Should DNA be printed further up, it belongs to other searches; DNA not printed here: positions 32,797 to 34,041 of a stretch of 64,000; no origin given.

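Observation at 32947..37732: Two paralogous short HipA-like kinase-fold proteins sit in housekeeping neighbourhoods without HipB or HipS partners, and one has a degenerate catalytic loop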

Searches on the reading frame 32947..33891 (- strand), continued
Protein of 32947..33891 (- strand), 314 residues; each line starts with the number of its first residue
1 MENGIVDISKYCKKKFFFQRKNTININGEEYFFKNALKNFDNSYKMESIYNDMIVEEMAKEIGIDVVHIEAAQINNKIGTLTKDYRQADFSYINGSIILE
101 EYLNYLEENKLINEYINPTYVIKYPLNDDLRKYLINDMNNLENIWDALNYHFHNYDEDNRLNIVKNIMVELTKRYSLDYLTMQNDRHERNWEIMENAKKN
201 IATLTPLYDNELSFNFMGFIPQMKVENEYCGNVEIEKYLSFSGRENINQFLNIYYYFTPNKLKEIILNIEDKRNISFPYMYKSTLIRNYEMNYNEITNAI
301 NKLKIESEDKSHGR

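Call 50: find_encoding_contigs(protein=P0023, flank=6000, max_places=2)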
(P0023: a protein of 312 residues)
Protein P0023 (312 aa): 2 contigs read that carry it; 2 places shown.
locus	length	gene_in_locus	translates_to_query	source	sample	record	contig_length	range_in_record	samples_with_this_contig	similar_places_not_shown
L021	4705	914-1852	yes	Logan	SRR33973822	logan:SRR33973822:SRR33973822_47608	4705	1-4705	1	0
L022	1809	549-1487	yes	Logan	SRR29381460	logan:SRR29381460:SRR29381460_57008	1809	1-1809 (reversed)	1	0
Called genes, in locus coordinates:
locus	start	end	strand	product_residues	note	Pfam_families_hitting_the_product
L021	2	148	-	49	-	?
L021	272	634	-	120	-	PF00692:dUTPase (weak)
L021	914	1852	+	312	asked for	-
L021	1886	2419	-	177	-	PF04014:MazE_antitoxin, PF15714:SpoVT_C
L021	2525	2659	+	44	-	-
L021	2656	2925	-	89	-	PF12637:TSCPD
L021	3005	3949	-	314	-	PF01544:CorA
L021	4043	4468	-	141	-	PF00011:HSP20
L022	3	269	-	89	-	?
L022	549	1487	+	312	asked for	-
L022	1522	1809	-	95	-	?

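Call 51: find_encoding_contigs(protein=P0026, flank=6000, max_places=2)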
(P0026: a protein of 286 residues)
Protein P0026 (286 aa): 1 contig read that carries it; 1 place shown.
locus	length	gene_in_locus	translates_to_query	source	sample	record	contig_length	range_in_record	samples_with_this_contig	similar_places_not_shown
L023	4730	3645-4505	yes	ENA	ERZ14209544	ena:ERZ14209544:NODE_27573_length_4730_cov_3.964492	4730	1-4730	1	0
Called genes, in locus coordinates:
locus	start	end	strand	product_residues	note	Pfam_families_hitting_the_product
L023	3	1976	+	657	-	?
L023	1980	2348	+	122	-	-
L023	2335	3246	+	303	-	PF00483:NTP_transferase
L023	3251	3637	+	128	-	-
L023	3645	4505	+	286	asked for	-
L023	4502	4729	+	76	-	?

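Call 52: find_encoding_contigs(protein=P0028, flank=6000, max_places=2)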
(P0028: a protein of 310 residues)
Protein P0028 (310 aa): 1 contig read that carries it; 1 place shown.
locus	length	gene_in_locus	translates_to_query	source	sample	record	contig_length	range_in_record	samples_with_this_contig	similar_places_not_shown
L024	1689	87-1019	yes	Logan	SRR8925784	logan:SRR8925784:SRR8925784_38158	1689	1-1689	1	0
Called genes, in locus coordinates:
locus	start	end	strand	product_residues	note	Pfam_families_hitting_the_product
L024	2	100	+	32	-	?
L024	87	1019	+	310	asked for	PF07804:HipA_C (weak)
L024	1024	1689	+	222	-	?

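Call 68: find_related_loci(query=A1, collection=viral_contigs, flank=5000)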
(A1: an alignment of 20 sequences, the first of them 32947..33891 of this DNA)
Query A1 (314 aa) in viral_contigs; peptide patterns used: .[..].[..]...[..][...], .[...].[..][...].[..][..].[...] (x = any residue, [..] = any of these).
65 stretches matched a pattern, but none encodes a relative of the query by tblastn (E <= 1e-3).

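Call 70: find_related_loci(query=A1, collection=metagenome_contigs, flank=6000)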
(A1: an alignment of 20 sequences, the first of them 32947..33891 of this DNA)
Query A1 (314 aa) in metagenome_contigs; peptide patterns used: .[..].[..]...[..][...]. (x = any residue, [..] = any of these).
58 stretches matched a pattern; 6 encode a relative of the query (tblastn E <= 1e-3); 6 distinct loci.
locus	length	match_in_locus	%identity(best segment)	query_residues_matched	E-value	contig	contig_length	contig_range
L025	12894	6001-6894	48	6-304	2e-83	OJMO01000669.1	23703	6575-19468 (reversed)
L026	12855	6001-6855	26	2-304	1e-20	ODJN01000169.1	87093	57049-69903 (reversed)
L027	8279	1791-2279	31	27-219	4e-20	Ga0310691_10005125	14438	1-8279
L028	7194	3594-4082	31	27-219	2e-19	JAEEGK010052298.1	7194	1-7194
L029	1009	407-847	32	29-211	1e-18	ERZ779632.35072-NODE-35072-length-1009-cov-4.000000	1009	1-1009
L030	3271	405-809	30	48-211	5e-12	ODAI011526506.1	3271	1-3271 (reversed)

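Call 71: find_encoding_contigs(protein=P0030, flank=6000, max_places=2)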
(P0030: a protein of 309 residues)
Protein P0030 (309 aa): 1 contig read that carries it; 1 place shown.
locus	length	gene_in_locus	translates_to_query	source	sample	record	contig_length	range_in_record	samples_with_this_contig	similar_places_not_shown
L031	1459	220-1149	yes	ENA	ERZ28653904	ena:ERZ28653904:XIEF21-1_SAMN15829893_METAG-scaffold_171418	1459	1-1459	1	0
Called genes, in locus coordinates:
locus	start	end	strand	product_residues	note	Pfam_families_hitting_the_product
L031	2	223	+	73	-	?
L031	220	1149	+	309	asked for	-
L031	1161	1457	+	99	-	?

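Call 72: find_encoding_contigs(protein=P0074, flank=6000, max_places=2)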
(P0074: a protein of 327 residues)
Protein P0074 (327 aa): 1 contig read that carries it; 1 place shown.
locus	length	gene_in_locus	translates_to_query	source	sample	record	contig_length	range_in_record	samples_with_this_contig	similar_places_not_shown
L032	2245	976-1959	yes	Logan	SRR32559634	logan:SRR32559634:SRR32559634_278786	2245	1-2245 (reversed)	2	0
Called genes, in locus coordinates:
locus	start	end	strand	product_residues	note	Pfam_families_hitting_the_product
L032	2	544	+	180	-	?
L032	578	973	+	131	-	PF01029:NusB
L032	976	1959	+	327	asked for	-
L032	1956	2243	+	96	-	?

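Call 73: find_encoding_contigs(protein=P0024, flank=6000, max_places=2)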
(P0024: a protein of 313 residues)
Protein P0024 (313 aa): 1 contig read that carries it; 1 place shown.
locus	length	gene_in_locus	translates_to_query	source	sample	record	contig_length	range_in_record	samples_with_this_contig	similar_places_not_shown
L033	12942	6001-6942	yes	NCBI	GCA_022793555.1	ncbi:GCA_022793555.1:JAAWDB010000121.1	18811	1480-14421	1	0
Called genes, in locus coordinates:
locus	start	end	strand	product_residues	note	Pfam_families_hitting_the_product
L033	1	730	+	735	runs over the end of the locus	PF23139:OB_YrrC, PF14490:HHH_RecD2, PF01443:Viral_helicase1 (faint), PF13086:AAA_11, PF13604:AAA_30, PF13245:AAA_19, PF18335:SH3_13, PF13538:UvrD_C_2, +2 more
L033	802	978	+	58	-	-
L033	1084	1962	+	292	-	-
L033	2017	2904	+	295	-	-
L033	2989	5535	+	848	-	PF01624:MutS_I, PF05188:MutS_II (weak), PF05192:MutS_III, PF05190:MutS_IV, PF00488:MutS_V, PF27441:MutS_C (weak)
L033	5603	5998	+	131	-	PF01029:NusB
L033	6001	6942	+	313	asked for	PF07804:HipA_C (weak)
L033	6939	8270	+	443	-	PF13742:tRNA_anti_2, PF01336:tRNA_anti-codon, PF02601:Exonuc_VII_L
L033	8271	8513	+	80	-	PF02609:Exonuc_VII_S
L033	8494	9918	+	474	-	PF00587:tRNA-synt_2b, PF03129:HGTP_anticodon, PF09180:ProRS-C_1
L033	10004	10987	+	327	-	PF13180:PDZ_2 (weak), PF05580:Peptidase_S55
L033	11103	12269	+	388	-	PF13240:Zn_Ribbon_1 (weak), PF13248:Zn_ribbon_3 (weak)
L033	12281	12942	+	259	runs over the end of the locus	-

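Call 75: search_protein_families(library=pfam, proteins=[L016:4068-4613:+, L016:5580-7721:+, L013:1522-2724:+, L015:3272-3862:+, L010:2378-4474:+, L010:4484-5398:+, L010:6756-8741:+, L013:3728-4396:+, L033:1084-1962:+, L033:2017-2904:+], max_evalue=0.001)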
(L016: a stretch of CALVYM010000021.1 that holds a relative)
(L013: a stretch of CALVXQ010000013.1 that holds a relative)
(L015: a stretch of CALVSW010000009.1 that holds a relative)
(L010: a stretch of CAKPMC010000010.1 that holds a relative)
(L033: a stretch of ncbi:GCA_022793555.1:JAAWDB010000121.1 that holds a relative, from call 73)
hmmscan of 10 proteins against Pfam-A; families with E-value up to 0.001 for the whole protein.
L016:4068-4613:+ (181 aa): 1 family
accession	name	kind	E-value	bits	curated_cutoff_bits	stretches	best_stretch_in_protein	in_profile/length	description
PF03352.18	Adenine_glyco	-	9.4e-71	237.7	25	1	6-177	1-176/177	Methyladenine glycosylase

L016:5580-7721:+ (713 aa): 8 families
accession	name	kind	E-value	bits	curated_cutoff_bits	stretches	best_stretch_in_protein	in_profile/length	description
PF16921.10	Tex_YqgF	-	7.3e-55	185.2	27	1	316-440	2-126/126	Tex protein YqgF-like domain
PF09371.15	Tex_N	-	1.4e-26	92.5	32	1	4-76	2-74/75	Tex-like protein N-terminal domain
PF22706.1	Tex_central_region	-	5.2e-19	69.4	27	1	135-296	4-175/178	Tex central region-like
PF12836.13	HHH_3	-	5.3e-18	65.3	27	1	480-543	1-65/65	Helix-hairpin-helix motif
PF00575.29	S1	-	4.8e-17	62.5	22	1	640-710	3-73/74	S1 RNA binding domain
PF17674.7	HHH_9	-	1.2e-11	45.7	23.1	1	549-621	1-70/70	HHH domain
PF14635.12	HHH_7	-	1.9e-06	28.6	27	1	458-544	10-103/104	Helix-hairpin-helix motif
PF23459.1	S1_RRP5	-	9.9e-06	26.5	27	1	640-710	2-72/72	RRP5 S1 domain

L013:1522-2724:+ (400 aa): 1 family
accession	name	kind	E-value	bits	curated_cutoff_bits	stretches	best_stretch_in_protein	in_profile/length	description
PF02511.20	Thy1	-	1.3e-17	64.7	24.8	1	26-177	8-157/191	Thymidylate synthase complementing protein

L015:3272-3862:+ (196 aa): 1 family
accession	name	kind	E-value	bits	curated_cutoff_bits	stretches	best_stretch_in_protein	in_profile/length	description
PF06941.18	NT5C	-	1.2e-17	64.8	24.8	1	6-168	4-162/180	5' nucleotidase, deoxy (Pyrimidine), cytosolic type C protein (NT5C)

L010:2378-4474:+ (698 aa): 9 families
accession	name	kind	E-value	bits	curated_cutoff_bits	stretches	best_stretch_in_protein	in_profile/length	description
PF00580.27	UvrD-helicase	-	9.7e-98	327.6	23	1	7-270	1-271/271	UvrD/REP helicase N-terminal domain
PF13361.12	UvrD_C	-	2.7e-80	270.8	25.6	1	275-597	1-347/350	UvrD-like helicase C-terminal domain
PF13245.12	AAA_19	-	1.6e-25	90.3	25.1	1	11-255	1-134/134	AAA domain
PF01443.25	Viral_helicase1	-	2.8e-12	47.4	21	1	518-596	163-227/228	Viral superfamily 1 RNA helicase core domain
PF13538.12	UvrD_C_2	-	1.6e-10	41.1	27.4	1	538-596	3-52/52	UvrD-like helicase C-terminal domain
PF13604.12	AAA_30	-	2.9e-10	40.6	27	1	7-71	2-66/191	AAA domain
PF13087.12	AAA_12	-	5.3e-06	26.6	27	0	289-367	51-131/195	AAA domain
PF21196.3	PcrA_UvrD_tudor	-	1.3e-05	25.4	23.9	1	653-693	1-44/48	PcrA/UvrD tudor domain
PF13086.12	AAA_11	-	0.00094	19.5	27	0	6-78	1-75/257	AAA domain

L010:4484-5398:+ (304 aa): 1 family
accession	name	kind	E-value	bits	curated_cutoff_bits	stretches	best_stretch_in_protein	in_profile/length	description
PF00483.29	NTP_transferase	-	9.8e-15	55.2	21.2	1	9-241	3-202/245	Nucleotidyl transferase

L010:6756-8741:+ (661 aa): 11 families
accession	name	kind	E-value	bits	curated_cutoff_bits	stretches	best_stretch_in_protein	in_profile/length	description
PF01653.23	DNA_ligase_aden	-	5.3e-94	314.9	27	1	69-311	3-253/253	NAD-dependent DNA ligase adenylation domain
PF03120.22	DNA_ligase_OB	-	2.9e-31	107.6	32.9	1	315-391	2-78/79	NAD-dependent DNA ligase OB-fold domain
PF12826.13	HHH_2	-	6.2e-27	94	27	1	504-567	1-64/64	Helix-hairpin-helix motif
PF00533.33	BRCT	-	7.5e-20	71.4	21.3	1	589-657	5-74/78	BRCA1 C Terminus (BRCT) domain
PF14520.12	HHH_5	-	6.1e-11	43.1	27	1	509-560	5-57/57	Helix-hairpin-helix domain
PF03119.21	DNA_ligase_ZBD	-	6.1e-09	36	25.8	1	400-426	1-27/27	NAD-dependent DNA ligase C4 zinc finger domain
PF12738.14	PTCB-BRCT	-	4.4e-07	30.2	22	1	598-651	6-58/63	twin BRCT domain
PF22745.1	Nlig-Ia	-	6.7e-07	30.3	27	1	8-54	6-52/92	DNA ligase-like, N-terminal NAD+-binding domain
PF00633.29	HHH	-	4.6e-06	26.6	24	1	529-557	2-30/30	Helix-hairpin-helix motif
PF03564.21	DUF1759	-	0.00036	21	25.4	0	518-578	59-117/148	Protein of unknown function (DUF1759)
PF16589.12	BRCT_2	-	0.00066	20.4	27.3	0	590-651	3-64/86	BRCT domain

L013:3728-4396:+ (222 aa): 0 families

L033:1084-1962:+ (292 aa): 0 families

L033:2017-2904:+ (295 aa): 0 families

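Call 80: list_cluster_members(proteins=[P0001, P0012, P0024, P0018])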
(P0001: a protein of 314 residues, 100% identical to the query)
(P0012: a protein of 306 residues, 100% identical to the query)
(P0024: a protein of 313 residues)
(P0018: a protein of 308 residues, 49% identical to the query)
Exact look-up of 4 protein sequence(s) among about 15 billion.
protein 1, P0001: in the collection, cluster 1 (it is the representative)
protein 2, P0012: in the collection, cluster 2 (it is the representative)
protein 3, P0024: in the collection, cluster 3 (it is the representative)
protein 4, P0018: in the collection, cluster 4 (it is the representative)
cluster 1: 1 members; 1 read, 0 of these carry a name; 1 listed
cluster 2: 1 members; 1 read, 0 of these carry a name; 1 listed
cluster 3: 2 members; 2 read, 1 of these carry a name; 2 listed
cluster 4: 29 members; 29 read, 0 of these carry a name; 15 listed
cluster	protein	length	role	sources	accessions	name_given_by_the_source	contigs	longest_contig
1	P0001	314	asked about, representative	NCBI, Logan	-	-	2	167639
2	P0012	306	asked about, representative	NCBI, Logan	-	-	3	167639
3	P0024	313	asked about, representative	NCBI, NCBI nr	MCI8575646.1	MAG: hypothetical protein HFI09_04165 [Bacilli bacterium] | hypothetical protein [Bacilli bacterium]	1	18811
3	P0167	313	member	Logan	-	-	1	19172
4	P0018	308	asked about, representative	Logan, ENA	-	-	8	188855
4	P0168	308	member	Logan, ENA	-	-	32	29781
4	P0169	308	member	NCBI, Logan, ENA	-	-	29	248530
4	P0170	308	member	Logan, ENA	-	-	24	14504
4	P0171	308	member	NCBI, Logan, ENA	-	-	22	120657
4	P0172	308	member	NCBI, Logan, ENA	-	-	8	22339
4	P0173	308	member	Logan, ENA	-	-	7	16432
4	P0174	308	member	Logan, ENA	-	-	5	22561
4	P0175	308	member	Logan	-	-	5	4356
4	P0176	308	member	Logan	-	-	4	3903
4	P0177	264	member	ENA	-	-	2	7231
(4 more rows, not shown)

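Call 84: search_protein_families(library=ncbifam, proteins=[L010:4484-5398:+, L027:728-1636:+, L013:3728-4396:+, L013:4396-6003:+], max_evalue=0.001)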
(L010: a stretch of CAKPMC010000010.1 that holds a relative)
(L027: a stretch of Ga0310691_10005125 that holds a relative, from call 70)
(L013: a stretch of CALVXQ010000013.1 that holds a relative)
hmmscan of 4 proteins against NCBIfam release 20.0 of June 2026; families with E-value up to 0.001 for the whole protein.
L010:4484-5398:+ (304 aa): 6 families
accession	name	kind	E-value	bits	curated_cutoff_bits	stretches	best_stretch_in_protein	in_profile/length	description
TIGR03992.1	Arch_glmU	subfamily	4.8e-11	42.2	292.1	1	9-192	4-161/393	bifunctional sugar-1-phosphate nucleotidylyltransferase/acetyltransferase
TIGR01208.1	rmlA_long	equivalog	3.7e-08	32.6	320.25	1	9-183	3-158/353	glucose-1-phosphate thymidylyltransferase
TIGR01099.1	galU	equivalog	8.4e-07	28.8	326.8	1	9-183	5-188/261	UTP--glucose-1-phosphate uridylyltransferase GalU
NF041313.1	UDPGP_AglF_Halo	equivalog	2.3e-06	27.2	400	1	9-182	4-157/234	UTP--glucose-1-phosphate uridylyltransferase AglF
NF010933.0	PRK14353.1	equivalog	6.4e-05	21.7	505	0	2-183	2-159/453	bifunctional UDP-N-acetylglucosamine diphosphorylase/glucosamine-1-phosphate N-acetyltransferase GlmU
TIGR01207.1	rmlA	equivalog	0.0007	18.8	360.65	0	23-157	22-138/286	glucose-1-phosphate thymidylyltransferase RfbA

L027:728-1636:+ (302 aa): 4 families
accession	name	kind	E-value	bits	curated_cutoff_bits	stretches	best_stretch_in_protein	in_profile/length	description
TIGR03992.1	Arch_glmU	subfamily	8.6e-10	38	292.1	1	9-191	4-161/393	bifunctional sugar-1-phosphate nucleotidylyltransferase/acetyltransferase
TIGR01099.1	galU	equivalog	4.6e-06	26.4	326.8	1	10-181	6-187/261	UTP--glucose-1-phosphate uridylyltransferase GalU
TIGR01208.1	rmlA_long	equivalog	3.9e-05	22.7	320.25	1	9-83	3-80/353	glucose-1-phosphate thymidylyltransferase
TIGR03310.1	matur_MocA_YgfJ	equivalog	0.00015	21.8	186.45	1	9-66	3-58/188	molybdenum cofactor cytidylyltransferase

L013:3728-4396:+ (222 aa): 0 families

L013:4396-6003:+ (535 aa): 0 families

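Call 85: search_dna_similar(query=window:32947-33891:-, collection=plasmids, mode=protein, max_evalue=0.001, max_rows=15)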
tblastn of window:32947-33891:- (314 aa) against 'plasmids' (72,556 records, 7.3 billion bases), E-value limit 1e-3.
No match.
